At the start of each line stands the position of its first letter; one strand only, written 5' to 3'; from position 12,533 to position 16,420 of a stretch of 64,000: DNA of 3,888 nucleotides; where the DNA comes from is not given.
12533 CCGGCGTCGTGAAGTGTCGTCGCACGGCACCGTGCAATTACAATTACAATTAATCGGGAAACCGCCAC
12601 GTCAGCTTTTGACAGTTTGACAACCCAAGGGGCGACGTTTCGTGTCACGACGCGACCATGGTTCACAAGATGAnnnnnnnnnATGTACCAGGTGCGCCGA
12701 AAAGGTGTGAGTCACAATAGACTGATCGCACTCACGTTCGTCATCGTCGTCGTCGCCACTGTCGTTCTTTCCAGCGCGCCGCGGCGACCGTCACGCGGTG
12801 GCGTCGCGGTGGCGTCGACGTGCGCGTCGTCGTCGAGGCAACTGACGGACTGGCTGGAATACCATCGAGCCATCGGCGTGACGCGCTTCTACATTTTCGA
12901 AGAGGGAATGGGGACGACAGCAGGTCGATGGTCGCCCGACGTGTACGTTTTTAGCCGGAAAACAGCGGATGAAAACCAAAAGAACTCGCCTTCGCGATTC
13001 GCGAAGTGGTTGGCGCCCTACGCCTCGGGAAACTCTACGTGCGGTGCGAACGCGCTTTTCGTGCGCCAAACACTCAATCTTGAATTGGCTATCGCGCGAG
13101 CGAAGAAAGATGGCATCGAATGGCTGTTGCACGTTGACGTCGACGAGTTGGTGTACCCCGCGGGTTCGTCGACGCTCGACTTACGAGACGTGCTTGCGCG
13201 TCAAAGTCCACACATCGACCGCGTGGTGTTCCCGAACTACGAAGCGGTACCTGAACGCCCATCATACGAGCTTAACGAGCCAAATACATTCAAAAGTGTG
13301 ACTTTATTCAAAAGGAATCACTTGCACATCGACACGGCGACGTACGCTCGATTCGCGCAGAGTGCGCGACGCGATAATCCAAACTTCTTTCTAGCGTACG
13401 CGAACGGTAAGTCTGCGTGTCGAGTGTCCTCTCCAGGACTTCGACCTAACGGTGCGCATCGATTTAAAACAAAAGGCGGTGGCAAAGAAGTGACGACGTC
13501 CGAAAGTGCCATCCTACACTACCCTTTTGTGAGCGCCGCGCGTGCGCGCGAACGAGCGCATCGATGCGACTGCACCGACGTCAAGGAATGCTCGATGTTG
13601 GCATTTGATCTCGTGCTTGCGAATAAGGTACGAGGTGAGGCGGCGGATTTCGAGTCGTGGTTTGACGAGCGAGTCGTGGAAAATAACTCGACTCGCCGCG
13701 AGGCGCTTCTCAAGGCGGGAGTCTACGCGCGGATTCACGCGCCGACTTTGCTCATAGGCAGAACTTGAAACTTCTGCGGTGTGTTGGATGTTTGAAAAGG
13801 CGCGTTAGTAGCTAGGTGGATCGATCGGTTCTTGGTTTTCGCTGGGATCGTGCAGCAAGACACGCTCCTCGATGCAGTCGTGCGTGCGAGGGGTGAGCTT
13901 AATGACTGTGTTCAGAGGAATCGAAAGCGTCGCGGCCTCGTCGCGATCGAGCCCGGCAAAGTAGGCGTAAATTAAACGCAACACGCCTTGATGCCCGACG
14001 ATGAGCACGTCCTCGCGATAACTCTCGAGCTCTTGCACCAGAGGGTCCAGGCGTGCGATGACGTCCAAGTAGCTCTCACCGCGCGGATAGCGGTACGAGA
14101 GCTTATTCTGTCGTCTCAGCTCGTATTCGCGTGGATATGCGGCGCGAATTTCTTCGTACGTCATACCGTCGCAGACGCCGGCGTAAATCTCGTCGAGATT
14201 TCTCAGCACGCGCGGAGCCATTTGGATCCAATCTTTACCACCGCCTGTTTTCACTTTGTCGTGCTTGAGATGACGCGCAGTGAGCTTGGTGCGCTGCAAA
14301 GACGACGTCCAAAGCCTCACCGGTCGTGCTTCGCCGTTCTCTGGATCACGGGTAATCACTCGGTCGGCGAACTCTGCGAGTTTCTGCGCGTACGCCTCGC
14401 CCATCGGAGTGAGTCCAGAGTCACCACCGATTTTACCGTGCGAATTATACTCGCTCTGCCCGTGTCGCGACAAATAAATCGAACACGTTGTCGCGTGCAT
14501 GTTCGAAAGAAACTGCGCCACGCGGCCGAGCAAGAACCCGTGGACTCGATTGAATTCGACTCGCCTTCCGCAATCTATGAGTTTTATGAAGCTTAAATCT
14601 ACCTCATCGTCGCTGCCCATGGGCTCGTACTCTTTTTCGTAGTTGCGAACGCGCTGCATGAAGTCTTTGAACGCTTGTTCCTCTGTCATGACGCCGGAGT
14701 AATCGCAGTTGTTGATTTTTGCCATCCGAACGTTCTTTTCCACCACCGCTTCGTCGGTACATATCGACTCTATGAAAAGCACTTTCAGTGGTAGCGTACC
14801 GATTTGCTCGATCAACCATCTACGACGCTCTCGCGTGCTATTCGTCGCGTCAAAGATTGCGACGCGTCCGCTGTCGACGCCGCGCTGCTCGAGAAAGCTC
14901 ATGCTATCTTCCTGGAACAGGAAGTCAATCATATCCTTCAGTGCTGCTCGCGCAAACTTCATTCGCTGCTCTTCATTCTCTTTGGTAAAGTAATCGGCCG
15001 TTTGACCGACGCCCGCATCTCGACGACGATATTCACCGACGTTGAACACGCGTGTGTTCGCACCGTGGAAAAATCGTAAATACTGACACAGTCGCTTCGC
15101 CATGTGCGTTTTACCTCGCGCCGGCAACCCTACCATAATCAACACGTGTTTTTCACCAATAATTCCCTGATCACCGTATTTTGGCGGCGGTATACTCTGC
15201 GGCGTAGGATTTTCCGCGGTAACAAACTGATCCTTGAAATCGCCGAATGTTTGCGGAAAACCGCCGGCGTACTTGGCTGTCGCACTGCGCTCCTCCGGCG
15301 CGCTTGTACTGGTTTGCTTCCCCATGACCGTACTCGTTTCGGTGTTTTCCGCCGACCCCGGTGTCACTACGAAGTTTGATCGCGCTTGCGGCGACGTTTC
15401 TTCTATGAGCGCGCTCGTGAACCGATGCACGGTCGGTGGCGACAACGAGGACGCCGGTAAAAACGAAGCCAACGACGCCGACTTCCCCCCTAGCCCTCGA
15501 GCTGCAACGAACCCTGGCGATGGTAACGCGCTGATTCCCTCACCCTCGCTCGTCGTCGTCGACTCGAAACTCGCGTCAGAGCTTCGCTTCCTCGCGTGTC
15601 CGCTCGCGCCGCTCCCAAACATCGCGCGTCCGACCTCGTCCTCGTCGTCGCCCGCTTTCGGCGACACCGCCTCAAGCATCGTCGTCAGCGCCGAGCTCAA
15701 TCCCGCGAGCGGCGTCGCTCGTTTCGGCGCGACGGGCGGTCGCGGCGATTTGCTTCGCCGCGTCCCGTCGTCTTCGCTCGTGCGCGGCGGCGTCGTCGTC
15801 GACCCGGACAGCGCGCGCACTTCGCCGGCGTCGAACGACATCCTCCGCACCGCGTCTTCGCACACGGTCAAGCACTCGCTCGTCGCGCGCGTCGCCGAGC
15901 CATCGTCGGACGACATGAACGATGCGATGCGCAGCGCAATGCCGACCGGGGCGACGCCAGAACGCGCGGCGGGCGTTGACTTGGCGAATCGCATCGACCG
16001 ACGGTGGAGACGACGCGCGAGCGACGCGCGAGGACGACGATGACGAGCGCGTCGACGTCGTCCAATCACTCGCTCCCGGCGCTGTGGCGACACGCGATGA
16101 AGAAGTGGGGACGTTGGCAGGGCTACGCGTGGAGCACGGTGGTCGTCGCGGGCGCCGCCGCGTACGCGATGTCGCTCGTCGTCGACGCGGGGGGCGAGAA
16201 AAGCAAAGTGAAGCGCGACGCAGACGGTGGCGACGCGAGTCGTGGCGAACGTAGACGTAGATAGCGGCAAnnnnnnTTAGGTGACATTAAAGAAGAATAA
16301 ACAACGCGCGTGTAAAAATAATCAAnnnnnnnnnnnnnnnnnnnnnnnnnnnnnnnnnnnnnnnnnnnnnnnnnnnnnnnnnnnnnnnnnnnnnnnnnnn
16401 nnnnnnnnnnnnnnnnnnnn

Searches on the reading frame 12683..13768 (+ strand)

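Call 34: search_protein_families(library=pfam, proteins=[window:12683-13768:+], max_evalue=0.0001)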
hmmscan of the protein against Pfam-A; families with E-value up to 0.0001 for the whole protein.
window:12683-13768:+ (361 aa): 2 families
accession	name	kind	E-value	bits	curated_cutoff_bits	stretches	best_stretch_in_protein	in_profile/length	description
PF01697.33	Glyco_transf_92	-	4e-07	30.3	23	0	52-77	18-43/249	Glycosyltransferase family 92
PF13704.12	Glyco_tranf_2_4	-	7.5e-07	30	27.5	1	54-170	7-97/98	Glycosyl transferase family 2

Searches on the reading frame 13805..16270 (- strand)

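Call 34: search_protein_families(library=pfam, proteins=[window:13805-16270:-], max_evalue=0.0001)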
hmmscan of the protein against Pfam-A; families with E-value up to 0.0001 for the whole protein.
window:13805-16270:- (821 aa): 3 families
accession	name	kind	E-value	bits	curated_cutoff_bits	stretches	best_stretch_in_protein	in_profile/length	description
PF01591.24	6PF2K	-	4.2e-65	219.6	27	1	373-594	12-222/223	6-phosphofructo-2-kinase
PF00300.27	His_Phos_1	-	4.6e-33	114.9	21.7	1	598-796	1-183/194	Histidine phosphatase superfamily (branch 1)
PF13671.12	AAA_33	-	8e-07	29.9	27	1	376-514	1-116/143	AAA domain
